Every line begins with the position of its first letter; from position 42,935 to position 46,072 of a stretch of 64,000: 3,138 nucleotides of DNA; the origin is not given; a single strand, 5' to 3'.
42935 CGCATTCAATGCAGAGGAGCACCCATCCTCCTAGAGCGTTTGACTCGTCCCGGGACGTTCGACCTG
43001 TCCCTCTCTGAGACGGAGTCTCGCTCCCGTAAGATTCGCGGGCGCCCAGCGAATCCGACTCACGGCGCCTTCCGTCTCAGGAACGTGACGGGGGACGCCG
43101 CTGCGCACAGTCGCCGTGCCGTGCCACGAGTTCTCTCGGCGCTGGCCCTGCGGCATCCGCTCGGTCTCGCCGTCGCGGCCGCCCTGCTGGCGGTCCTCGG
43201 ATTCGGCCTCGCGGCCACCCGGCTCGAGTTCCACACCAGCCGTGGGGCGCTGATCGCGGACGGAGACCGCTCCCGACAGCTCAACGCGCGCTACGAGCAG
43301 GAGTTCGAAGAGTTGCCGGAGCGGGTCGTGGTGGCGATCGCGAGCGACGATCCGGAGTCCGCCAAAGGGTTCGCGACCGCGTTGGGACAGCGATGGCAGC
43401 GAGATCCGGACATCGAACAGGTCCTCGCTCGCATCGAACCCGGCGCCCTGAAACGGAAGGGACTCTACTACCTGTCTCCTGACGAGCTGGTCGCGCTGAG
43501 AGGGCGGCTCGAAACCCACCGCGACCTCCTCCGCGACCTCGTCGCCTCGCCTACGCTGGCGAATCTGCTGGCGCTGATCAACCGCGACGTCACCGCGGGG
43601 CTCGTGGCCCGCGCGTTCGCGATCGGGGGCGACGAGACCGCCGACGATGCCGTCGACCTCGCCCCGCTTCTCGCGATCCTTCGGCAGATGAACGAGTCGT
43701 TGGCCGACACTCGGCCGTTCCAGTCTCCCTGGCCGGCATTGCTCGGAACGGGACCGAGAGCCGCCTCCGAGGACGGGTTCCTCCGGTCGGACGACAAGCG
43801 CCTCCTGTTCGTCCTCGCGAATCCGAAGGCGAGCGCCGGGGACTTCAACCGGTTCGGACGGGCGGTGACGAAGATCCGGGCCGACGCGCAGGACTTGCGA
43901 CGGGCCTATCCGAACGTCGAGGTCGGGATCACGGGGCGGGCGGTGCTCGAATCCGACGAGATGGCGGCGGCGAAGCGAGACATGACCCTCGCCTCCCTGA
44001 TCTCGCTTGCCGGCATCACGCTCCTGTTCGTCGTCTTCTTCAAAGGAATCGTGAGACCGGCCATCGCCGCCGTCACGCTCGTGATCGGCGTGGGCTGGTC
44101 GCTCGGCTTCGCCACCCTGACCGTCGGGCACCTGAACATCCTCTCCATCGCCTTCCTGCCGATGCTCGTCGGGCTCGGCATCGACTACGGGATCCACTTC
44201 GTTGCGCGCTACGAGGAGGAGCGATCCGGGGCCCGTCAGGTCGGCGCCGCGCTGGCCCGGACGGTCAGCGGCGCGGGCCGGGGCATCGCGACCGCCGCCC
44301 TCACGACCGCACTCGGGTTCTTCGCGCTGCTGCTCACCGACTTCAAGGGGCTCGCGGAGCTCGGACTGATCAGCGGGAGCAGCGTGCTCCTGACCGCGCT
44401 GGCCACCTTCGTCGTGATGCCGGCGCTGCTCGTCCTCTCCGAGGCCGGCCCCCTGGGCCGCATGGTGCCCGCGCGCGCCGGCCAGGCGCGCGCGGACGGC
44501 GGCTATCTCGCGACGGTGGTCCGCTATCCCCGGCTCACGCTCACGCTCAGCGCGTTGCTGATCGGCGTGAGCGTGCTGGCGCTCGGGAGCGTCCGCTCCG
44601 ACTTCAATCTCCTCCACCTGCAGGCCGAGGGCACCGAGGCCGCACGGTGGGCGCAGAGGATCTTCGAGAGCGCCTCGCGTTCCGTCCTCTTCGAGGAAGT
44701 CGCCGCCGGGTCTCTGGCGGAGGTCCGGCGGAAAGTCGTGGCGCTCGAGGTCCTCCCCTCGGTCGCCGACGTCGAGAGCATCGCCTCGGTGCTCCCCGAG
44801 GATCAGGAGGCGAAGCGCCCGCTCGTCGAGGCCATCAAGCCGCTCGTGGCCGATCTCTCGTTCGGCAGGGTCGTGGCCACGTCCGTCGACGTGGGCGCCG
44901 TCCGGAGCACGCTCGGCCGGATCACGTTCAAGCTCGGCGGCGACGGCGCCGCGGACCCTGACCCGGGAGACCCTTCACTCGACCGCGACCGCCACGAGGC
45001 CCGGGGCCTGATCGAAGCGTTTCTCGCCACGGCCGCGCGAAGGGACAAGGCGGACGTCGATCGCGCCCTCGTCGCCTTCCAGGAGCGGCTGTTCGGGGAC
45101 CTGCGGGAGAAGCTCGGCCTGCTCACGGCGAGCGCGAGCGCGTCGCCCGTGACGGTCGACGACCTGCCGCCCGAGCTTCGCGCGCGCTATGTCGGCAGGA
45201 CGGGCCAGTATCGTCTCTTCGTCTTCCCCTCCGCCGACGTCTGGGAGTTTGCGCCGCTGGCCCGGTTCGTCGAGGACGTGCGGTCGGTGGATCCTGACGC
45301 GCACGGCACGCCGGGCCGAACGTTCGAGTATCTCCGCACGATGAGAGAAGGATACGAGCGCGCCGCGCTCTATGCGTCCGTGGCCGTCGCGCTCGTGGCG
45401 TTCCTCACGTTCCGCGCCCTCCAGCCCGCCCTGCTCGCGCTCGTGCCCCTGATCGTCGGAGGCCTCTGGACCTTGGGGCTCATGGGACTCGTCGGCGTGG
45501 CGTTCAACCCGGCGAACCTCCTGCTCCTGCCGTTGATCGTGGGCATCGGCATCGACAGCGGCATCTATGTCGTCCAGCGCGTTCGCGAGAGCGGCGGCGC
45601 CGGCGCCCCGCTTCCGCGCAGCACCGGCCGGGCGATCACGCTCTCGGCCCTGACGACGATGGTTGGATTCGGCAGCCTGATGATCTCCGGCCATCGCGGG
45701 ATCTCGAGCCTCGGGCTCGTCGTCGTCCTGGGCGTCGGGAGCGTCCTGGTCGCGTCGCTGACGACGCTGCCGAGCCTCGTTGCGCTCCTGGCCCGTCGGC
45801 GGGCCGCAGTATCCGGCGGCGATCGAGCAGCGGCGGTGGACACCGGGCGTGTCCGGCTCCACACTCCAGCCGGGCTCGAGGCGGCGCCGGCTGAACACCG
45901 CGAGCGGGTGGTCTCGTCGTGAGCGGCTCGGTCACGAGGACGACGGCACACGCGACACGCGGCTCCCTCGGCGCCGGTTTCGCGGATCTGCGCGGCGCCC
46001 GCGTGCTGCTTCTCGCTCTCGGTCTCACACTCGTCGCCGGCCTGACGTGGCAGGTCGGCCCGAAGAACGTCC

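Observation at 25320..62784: Nine intergenic copies of one ECF-type promoter motif (GAAYC-N17/18-CGTCNYA) outline an envelope regulon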

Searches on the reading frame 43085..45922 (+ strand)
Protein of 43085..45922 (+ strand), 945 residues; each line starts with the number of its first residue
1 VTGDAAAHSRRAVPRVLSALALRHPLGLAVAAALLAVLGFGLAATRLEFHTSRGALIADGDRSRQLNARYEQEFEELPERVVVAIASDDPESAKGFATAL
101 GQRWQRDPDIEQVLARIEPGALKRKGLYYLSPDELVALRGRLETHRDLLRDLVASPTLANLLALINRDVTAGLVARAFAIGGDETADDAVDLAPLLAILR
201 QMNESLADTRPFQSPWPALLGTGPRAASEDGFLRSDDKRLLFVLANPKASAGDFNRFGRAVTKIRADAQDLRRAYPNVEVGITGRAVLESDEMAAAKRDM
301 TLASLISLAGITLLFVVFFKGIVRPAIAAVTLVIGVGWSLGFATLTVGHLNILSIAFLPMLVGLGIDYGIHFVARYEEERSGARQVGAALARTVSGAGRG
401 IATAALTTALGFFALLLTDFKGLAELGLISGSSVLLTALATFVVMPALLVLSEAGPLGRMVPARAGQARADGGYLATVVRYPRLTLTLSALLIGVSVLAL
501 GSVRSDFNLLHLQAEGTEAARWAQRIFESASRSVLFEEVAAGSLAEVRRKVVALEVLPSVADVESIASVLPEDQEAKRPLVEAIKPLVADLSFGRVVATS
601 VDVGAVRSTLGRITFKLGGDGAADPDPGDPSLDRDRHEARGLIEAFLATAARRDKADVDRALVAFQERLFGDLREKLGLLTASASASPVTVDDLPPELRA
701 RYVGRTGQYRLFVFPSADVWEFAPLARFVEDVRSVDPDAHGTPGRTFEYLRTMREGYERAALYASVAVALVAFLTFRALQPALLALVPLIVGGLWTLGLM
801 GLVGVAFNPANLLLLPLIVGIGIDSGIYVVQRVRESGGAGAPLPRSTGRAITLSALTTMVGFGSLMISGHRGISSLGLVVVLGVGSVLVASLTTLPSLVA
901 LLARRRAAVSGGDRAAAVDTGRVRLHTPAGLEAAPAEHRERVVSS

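Call 14: search_protein_families(library=pfam, proteins=[window:43085-45922:+], max_evalue=0.01)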
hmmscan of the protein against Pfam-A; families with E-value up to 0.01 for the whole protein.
window:43085-45922:+ (945 aa): 2 families
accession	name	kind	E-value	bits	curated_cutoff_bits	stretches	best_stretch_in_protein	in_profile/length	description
PF03176.21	MMPL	-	8.1e-36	124.1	20.5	2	230-482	77-330/333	MMPL family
PF02355.23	SecD_SecF_C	-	0.00042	20.2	20.5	1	760-900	36-184/189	Protein export membrane protein SecD/SecF, C-terminal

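Call 19: find_related_loci(query=window:43085-45922:+, collection=genome_contigs, flank=10000)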
Query window:43085-45922:+ (945 aa) in genome_contigs; peptide patterns used: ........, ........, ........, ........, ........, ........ (x = any residue, [..] = any of these).
598 stretches matched a pattern (row limit reached: there are more); 512 encode a relative of the query (tblastn E <= 1e-3); the best 80 are kept; 80 distinct loci.
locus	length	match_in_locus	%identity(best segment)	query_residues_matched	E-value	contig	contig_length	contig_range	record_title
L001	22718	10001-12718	47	23-921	0e+0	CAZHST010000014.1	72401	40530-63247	MAG TPA_asm: uncultured bacterium isolate binchicken_co30_163 genome assembly, contig: NODE_406_length_72401_cov_18.0666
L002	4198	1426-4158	41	2-905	0e+0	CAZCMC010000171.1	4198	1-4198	MAG TPA_asm: uncultured bacterium isolate SRP119689_co1_36 genome assembly, contig: NODE_36686_length_4198_cov_66.896452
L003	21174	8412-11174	42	18-940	0e+0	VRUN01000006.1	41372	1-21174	MAG: Candidatus Methylomirabilota bacterium isolate MohnsGC08_bin020 NODE_6_length_41372_cov_8.006829, whole genome shot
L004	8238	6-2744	41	34-930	0e+0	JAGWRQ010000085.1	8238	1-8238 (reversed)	MAG: Candidatus Methylomirabilota bacterium isolate REEB33 contig-150_11311, whole genome shotgun sequence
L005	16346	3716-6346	41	46-930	0e+0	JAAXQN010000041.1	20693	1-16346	MAG: Candidatus Methylomirabilis sp. isolate MAG-BB-18 scaffold_371, whole genome shotgun sequence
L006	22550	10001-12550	42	47-906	0e+0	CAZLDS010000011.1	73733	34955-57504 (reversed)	MAG TPA_asm: uncultured bacterium isolate SRP321284_co1_139 genome assembly, contig: NODE_397_length_73733_cov_10.733883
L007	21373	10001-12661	41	5-899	0e+0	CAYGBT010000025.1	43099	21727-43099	MAG TPA_asm: uncultured bacterium isolate ERP108616_co2_8 genome assembly, contig: NODE_971_length_43099_cov_9.825597, w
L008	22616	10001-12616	40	45-902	3e-177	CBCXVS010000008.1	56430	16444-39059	MAG: uncultured bacterium isolate DOM43_bin32 genome assembly, contig: DOM43_32_8, whole genome shotgun sequence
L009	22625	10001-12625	41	3-890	4e-178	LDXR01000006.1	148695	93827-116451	MAG: candidate division NC10 bacterium CSP1-5 XU15_C0006, whole genome shotgun sequence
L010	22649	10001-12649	39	30-899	3e-174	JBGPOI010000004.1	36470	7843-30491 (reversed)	MAG: Candidatus Binatia bacterium isolate OBJ_0618_7090110_195 k141_1403813_length_36470_cov_218.3481, whole genome shot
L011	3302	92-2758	36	15-907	0e+0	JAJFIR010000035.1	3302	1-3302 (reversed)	MAG: Emcibacteraceae bacterium isolate OFTM144 OFTM144_34, whole genome shotgun sequence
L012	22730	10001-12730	37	10-913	4e-173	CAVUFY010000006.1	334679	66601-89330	MAG: uncultured delta proteobacterium isolate MFD02416.bin.2.150 genome assembly, contig: contig_22816, whole genome sho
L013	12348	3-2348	42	109-899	8e-172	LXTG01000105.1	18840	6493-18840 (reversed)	MAG: candidate division NC10 bacterium SPGG6 1271, whole genome shotgun sequence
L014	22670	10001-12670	37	32-919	1e-167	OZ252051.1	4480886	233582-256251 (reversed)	MAG: uncultured Candidatus Binatia bacterium isolate b4184f84-54dd-4777-b1f7-7d436cdf621f genome assembly, chromosome: 1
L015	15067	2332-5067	36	10-919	6e-168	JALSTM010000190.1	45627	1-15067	MAG: Desulfobacterales bacterium isolate 356-308_metabat2_scaf2bin.107 356-308_scaffold_415_c1, whole genome shotgun seq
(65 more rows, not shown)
